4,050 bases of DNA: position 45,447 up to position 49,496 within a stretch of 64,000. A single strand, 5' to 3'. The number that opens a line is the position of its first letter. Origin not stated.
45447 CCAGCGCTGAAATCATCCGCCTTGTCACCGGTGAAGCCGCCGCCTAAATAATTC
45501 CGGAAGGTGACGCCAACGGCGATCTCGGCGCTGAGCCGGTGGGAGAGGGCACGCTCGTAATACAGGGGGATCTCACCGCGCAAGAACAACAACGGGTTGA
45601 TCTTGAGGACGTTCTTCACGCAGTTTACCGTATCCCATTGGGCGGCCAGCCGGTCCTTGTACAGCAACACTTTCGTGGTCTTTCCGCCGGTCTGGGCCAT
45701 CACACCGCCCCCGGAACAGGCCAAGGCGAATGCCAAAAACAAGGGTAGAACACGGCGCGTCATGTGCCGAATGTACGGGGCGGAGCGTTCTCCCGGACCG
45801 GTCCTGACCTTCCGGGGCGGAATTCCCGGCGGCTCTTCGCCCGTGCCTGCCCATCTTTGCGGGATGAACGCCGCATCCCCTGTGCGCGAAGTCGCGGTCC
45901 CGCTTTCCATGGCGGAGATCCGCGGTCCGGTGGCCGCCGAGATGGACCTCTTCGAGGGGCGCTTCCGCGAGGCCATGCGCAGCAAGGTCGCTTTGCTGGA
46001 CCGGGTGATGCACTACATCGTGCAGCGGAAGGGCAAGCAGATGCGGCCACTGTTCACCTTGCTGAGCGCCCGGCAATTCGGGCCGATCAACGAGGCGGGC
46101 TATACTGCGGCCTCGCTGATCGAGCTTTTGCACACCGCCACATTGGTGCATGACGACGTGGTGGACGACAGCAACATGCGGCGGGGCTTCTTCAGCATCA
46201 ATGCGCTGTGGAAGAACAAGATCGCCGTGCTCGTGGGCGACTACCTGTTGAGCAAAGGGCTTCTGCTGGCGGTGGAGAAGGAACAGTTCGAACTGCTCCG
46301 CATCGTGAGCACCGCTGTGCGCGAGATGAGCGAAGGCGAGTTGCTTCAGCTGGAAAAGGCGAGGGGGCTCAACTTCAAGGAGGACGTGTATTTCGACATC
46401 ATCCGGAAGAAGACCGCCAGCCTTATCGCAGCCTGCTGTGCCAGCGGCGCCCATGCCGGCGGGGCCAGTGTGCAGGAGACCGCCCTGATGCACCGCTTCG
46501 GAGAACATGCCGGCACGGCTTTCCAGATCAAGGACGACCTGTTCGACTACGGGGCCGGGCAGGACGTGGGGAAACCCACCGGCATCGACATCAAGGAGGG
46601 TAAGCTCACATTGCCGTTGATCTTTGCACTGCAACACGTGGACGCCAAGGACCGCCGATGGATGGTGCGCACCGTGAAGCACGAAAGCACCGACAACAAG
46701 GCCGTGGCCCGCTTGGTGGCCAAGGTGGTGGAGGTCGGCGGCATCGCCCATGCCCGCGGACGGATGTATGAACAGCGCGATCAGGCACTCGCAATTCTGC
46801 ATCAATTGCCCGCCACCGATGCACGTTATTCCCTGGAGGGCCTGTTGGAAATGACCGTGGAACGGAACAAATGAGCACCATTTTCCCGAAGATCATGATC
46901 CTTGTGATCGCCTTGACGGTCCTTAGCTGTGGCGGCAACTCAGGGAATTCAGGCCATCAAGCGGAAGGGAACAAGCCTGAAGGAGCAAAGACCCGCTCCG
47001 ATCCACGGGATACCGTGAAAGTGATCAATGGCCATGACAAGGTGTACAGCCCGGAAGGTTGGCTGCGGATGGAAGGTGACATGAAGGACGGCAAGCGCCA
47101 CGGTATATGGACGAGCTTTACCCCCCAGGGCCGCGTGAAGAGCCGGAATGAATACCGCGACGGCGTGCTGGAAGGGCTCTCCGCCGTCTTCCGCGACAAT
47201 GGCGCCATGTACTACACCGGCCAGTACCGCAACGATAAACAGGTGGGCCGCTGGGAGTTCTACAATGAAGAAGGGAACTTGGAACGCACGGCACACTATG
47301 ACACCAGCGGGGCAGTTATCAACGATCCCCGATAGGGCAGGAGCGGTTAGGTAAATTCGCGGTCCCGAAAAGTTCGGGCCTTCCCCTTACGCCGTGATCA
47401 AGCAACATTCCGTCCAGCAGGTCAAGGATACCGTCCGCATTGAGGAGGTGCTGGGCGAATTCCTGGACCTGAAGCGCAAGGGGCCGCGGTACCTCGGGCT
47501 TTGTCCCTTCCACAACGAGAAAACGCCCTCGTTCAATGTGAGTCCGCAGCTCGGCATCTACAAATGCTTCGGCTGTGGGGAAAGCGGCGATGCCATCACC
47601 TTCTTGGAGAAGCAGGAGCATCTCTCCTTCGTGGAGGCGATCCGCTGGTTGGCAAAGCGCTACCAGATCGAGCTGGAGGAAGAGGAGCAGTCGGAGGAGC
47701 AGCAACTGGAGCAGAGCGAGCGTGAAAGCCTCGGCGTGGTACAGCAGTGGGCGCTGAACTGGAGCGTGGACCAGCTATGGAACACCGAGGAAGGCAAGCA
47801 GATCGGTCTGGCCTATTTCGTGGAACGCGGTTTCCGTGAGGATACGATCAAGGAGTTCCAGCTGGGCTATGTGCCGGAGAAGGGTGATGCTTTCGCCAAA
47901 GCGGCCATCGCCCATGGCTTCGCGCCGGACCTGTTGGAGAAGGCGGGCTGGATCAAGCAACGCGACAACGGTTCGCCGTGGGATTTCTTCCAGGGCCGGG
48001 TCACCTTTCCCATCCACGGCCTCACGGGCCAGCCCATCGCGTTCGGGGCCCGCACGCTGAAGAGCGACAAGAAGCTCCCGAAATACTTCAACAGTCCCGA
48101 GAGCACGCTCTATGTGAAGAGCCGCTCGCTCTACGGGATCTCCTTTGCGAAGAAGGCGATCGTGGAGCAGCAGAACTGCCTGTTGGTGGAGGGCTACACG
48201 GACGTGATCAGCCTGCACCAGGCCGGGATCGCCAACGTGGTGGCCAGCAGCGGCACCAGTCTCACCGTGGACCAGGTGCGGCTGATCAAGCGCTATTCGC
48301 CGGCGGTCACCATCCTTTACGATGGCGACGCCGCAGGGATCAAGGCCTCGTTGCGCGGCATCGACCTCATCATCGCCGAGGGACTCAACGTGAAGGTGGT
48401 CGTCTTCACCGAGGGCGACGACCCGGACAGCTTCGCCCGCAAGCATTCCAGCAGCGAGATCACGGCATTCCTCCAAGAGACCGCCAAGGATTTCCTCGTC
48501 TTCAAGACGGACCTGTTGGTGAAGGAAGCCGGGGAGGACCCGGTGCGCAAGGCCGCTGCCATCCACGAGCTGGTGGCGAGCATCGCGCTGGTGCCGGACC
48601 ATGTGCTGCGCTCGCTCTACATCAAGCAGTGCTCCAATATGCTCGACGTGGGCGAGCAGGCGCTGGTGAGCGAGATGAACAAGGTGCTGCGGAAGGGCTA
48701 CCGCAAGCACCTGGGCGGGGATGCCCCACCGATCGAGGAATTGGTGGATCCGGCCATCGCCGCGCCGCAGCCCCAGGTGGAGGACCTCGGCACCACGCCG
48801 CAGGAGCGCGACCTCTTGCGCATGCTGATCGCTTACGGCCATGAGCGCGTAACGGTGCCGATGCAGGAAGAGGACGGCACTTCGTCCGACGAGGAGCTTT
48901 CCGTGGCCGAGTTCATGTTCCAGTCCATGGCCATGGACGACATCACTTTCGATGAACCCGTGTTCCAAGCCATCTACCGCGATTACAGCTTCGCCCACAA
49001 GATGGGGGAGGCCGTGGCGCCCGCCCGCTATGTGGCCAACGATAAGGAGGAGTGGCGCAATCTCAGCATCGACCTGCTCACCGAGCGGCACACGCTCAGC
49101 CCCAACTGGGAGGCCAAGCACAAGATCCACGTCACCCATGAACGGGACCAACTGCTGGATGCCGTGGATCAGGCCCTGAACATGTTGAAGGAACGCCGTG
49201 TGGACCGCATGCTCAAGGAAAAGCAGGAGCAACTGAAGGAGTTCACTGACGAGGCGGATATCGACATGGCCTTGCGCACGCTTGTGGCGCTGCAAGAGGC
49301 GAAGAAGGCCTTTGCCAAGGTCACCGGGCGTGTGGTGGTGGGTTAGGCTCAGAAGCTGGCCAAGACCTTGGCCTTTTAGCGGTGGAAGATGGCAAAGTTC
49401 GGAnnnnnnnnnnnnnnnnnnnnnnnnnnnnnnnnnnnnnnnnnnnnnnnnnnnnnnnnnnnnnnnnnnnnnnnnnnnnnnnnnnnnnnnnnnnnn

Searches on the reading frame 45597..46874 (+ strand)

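Call 8: search_protein_families(library=pfam, proteins=[window:45597-46874:+], max_evalue=0.001)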
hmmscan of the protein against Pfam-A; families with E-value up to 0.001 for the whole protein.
window:45597-46874:+ (425 aa): 1 family
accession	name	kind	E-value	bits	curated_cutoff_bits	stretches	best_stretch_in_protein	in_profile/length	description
PF00348.22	polyprenyl_synt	-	2.8e-65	220.4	27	1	133-376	3-250/251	Polyprenyl synthetase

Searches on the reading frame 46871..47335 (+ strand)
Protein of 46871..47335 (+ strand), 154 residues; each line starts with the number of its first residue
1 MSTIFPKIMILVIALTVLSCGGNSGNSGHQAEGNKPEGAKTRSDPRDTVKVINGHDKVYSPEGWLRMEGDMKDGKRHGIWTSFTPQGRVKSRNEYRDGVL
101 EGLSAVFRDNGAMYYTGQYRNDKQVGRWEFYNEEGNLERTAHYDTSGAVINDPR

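Call 8: search_protein_families(library=pfam, proteins=[window:46871-47335:+], max_evalue=0.001)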
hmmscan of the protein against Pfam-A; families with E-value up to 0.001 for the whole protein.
window:46871-47335:+ (154 aa): 1 family
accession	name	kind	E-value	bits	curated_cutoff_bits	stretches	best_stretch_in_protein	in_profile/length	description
PF07661.19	MORN_2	-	5.2e-10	38.8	29.6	0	125-144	2-21/22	MORN repeat variant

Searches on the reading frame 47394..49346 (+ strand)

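Call 8: search_protein_families(library=pfam, proteins=[window:47394-49346:+], max_evalue=0.001)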
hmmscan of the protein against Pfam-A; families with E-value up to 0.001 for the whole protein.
window:47394-49346:+ (650 aa): 7 families
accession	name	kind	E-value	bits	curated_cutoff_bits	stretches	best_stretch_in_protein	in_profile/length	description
PF01807.25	Zn_ribbon_DnaG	-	9.3e-35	118.8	24.9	1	3-98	2-97/98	CHC2 zinc finger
PF08275.17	DNAG_N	-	7e-32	110.7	26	1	131-252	8-127/128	DNA primase catalytic core, N-terminal domain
PF13155.12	Toprim_2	-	3.1e-20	72.8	22.1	1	264-347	2-87/88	Toprim-like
PF13662.12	Toprim_4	-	1.6e-16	60.7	25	1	263-336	4-84/85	Toprim domain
PF01751.28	Toprim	-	7.6e-11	42.5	23.1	1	263-333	3-91/96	Toprim domain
PF10410.14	DnaB_bind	-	1e-08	35.7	20.6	1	382-422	16-56/56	DnaB-helicase binding domain of primase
PF13362.12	Toprim_3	-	1.9e-08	35.1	27.2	1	263-352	3-93/95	Toprim domain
